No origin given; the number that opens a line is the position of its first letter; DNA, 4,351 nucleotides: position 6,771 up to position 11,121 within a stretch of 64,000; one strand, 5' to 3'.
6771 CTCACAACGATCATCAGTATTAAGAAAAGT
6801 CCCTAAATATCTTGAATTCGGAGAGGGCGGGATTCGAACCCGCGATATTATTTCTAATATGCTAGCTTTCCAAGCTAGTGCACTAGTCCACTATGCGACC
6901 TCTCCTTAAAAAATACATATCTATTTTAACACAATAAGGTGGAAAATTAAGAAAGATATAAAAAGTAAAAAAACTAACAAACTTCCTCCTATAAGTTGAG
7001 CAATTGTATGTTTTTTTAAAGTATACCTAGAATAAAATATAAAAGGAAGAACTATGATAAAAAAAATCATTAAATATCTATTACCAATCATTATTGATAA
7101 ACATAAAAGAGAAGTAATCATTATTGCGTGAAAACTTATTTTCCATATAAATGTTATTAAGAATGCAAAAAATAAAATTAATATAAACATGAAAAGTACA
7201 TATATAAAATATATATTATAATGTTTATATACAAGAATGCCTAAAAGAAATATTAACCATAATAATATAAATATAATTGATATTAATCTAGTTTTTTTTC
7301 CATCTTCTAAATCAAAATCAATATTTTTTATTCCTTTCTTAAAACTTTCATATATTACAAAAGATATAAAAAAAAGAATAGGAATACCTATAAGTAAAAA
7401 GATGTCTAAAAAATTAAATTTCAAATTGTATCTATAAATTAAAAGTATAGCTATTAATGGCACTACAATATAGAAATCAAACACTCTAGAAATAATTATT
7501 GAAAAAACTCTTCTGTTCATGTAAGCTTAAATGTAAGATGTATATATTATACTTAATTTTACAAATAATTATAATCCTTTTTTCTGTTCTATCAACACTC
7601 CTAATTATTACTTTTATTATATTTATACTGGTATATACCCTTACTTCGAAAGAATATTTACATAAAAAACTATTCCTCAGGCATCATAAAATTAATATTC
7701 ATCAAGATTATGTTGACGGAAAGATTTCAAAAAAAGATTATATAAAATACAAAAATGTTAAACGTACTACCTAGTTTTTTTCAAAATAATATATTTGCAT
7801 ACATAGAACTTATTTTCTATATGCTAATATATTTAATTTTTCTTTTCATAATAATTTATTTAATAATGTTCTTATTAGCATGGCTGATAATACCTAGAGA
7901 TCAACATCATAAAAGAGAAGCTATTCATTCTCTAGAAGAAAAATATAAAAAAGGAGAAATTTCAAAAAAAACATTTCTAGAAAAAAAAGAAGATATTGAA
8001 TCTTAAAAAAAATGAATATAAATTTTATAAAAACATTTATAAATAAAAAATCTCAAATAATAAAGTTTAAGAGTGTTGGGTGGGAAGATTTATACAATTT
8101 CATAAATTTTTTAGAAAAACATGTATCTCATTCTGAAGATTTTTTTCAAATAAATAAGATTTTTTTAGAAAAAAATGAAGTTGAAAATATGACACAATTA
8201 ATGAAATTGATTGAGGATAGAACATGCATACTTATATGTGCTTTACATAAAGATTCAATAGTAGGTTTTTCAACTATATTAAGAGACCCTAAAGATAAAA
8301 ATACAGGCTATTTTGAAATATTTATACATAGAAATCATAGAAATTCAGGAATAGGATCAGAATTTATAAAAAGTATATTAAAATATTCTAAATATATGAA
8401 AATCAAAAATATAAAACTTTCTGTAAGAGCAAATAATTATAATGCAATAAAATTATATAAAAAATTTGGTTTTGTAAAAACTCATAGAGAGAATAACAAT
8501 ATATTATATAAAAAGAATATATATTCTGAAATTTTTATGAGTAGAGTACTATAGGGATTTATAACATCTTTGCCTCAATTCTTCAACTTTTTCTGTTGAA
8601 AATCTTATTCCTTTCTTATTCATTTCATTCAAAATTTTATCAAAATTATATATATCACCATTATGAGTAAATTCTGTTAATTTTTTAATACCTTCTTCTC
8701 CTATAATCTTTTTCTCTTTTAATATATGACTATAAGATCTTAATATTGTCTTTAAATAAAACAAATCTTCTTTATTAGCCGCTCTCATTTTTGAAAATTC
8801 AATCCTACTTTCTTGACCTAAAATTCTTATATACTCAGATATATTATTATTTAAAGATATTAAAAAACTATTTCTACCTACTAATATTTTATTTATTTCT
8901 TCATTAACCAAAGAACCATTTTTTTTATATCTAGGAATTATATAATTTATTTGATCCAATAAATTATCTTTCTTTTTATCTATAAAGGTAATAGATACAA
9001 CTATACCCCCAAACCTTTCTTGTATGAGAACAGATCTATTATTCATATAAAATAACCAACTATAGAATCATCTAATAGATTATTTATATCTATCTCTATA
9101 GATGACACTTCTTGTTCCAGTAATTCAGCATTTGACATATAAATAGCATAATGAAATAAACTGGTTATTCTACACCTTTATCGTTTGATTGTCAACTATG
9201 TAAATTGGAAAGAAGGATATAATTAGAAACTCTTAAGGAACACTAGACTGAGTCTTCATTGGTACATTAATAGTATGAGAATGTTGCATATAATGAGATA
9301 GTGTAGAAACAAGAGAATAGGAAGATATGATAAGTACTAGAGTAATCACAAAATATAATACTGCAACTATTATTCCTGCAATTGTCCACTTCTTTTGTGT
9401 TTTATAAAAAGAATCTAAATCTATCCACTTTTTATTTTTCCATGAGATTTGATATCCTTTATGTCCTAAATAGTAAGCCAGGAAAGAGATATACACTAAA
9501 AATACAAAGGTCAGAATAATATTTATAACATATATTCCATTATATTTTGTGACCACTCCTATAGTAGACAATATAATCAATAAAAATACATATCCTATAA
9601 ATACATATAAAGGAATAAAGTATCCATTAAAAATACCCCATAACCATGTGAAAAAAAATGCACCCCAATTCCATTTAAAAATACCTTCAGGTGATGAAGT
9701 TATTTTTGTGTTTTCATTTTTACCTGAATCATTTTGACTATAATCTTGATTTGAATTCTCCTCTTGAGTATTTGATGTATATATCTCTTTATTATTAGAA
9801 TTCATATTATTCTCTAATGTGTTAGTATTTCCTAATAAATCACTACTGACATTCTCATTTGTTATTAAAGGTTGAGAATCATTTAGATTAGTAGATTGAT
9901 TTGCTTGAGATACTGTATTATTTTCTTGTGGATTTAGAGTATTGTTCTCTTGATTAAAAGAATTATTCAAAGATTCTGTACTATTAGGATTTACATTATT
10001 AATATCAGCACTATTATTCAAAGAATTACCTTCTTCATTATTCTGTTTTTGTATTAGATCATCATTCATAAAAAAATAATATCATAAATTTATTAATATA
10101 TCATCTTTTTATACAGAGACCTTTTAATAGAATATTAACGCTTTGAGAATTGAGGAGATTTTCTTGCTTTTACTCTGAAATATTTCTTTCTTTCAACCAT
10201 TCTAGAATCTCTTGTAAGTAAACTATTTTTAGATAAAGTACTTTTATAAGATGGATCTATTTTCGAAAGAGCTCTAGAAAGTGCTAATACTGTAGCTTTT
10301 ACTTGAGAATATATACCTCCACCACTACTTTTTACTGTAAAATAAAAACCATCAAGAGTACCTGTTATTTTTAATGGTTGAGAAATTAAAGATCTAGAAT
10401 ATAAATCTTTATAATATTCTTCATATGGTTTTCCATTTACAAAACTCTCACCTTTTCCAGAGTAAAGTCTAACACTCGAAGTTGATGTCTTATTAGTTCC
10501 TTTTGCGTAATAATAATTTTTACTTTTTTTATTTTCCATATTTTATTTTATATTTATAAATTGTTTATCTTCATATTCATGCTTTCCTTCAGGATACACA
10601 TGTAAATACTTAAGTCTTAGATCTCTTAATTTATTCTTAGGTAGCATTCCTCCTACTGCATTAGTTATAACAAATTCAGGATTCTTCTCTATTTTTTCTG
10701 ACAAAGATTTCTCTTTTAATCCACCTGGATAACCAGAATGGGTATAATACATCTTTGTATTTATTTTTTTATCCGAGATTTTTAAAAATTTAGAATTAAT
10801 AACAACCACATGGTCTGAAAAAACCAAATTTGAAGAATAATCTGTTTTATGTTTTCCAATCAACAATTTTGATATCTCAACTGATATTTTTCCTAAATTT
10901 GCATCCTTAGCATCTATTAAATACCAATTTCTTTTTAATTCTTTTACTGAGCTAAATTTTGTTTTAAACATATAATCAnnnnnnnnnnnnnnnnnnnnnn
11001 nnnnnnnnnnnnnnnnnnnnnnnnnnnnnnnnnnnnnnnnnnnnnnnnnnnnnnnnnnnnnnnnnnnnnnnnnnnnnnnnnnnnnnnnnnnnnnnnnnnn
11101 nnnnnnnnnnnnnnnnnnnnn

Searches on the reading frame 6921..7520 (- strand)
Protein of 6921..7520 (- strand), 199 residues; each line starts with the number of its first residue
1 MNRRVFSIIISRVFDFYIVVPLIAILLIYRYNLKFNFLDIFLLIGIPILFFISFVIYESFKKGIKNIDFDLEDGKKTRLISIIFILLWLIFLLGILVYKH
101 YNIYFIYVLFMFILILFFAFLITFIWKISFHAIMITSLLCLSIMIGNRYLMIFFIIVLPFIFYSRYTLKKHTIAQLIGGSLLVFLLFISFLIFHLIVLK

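Call 27: search_protein_families(library=pfam, proteins=[window:6924-7520:-], max_evalue=0.0001)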
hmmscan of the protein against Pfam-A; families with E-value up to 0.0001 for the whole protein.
window:6924-7520:- (199 aa): 0 families

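Call 61: find_encoding_contigs(protein=window:6921-7520:-, flank=10000, max_places=1)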
Protein window:6921-7520:- (199 aa): 20 contigs read that carry it; 1 place shown.
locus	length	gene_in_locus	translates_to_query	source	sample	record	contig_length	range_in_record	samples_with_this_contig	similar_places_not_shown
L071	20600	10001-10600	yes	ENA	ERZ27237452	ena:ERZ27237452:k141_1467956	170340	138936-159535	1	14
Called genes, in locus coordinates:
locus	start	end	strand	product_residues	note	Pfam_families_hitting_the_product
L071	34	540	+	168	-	-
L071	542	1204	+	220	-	-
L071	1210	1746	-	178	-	PF01464:SLT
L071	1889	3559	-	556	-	PF01807:Zn_ribbon_DnaG, PF08275:DNAG_N, PF01751:Toprim, PF13155:Toprim_2, PF13662:Toprim_4, PF10410:DnaB_bind (weak)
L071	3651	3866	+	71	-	PF01176:eIF-1a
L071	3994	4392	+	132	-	PF00416:Ribosomal_S13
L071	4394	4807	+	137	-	PF00411:Ribosomal_S11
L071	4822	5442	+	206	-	PF00163:Ribosomal_S4, PF01479:S4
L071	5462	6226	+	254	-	PF01193:RNA_pol_L, PF01000:RNA_pol_A_bac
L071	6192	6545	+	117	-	PF01196:Ribosomal_L17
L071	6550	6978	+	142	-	PF00572:Ribosomal_L13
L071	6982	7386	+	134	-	PF00380:Ribosomal_S9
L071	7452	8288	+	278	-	-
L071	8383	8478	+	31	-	-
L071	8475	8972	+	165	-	-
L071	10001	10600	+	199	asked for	-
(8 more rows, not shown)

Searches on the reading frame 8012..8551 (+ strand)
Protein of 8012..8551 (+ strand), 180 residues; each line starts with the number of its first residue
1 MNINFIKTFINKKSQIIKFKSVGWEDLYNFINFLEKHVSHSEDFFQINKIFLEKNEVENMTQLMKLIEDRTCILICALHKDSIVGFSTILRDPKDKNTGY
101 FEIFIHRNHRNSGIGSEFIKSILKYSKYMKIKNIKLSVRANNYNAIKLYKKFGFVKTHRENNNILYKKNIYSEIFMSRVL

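Call 27: search_protein_families(library=pfam, proteins=[window:8012-8551:+], max_evalue=0.0001)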
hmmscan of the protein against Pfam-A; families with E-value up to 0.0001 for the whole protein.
window:8012-8551:+ (180 aa): 6 families
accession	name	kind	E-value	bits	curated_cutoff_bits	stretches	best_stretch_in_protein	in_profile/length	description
PF00583.31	Acetyltransf_1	-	3.4e-15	56.8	20.7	1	64-154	24-116/116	Acetyltransferase (GNAT) family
PF13673.13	Acetyltransf_10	-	5.7e-13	49.4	23.6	1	60-161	19-114/128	Acetyltransferase (GNAT) domain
PF13508.13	Acetyltransf_7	-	7e-12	46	27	1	74-155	5-83/84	Acetyltransferase (GNAT) domain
PF13420.13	Acetyltransf_4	-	1.2e-10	42.1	24.3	1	46-170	20-150/155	Acetyltransferase (GNAT) domain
PF13302.13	Acetyltransf_3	-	8.8e-07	30.1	25.4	1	67-155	46-138/138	Acetyltransferase (GNAT) domain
PF08445.16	FR47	-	8.8e-06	26.1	22.1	1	100-158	24-81/86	FR47-like protein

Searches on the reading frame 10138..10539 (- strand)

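Call 27: search_protein_families(library=pfam, proteins=[window:10138-10539:-], max_evalue=0.0001)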
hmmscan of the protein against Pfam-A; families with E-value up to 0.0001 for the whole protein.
window:10138-10539:- (134 aa): 1 family
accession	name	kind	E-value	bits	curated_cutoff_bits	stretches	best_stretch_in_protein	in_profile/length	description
PF00380.25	Ribosomal_S9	-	2.7e-36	125.1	22.5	1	14-134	1-121/121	Ribosomal protein S9/S16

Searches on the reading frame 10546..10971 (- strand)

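Call 27: search_protein_families(library=pfam, proteins=[window:10546-10971:-], max_evalue=0.0001)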
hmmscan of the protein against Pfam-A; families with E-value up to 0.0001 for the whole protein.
window:10546-10971:- (142 aa): 1 family
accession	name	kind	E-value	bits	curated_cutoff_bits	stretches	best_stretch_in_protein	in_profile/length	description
PF00572.24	Ribosomal_L13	-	7.9e-38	129.6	23.8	1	14-132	1-119/119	Ribosomal protein L13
